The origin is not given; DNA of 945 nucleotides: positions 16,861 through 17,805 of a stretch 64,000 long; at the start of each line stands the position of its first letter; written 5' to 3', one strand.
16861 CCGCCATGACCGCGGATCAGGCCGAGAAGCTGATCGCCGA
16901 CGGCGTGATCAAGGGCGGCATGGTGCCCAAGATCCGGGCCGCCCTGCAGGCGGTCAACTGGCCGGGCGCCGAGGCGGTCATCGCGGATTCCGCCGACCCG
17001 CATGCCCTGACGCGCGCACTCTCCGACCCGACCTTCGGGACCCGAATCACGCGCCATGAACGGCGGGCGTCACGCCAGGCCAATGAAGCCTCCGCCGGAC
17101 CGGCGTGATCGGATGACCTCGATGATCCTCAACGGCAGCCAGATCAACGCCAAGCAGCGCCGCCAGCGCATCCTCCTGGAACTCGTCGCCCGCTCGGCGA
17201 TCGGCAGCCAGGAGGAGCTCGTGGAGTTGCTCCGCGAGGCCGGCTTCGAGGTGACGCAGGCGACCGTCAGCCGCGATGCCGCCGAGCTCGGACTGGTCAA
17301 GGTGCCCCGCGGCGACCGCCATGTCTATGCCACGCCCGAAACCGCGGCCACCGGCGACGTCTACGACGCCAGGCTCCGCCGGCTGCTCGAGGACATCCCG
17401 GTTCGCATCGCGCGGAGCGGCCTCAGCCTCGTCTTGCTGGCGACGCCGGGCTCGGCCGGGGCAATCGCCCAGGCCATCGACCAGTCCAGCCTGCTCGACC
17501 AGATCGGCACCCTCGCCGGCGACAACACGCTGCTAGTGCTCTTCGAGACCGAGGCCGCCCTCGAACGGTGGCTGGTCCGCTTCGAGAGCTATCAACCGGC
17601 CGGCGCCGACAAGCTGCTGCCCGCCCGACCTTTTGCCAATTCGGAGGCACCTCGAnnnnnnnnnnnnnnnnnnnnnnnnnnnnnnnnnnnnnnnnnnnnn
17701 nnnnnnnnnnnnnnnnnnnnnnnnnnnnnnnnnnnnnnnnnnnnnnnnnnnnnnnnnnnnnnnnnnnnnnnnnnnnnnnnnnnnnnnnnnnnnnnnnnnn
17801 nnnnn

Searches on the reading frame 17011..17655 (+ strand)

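Call 52: search_protein_families(library=pfam, proteins=[window:17011-17655:+], max_evalue=0.00001)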
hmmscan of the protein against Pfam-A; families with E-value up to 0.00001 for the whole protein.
window:17011-17655:+ (215 aa): 2 families
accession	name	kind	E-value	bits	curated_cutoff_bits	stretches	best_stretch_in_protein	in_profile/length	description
PF01316.27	Arg_repressor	-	5.3e-20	71.4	27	1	48-110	3-66/70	Arginine repressor, DNA binding domain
PF02863.23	Arg_repressor_C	-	2.7e-11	43.6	25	1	128-191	3-66/68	Arginine repressor, C-terminal domain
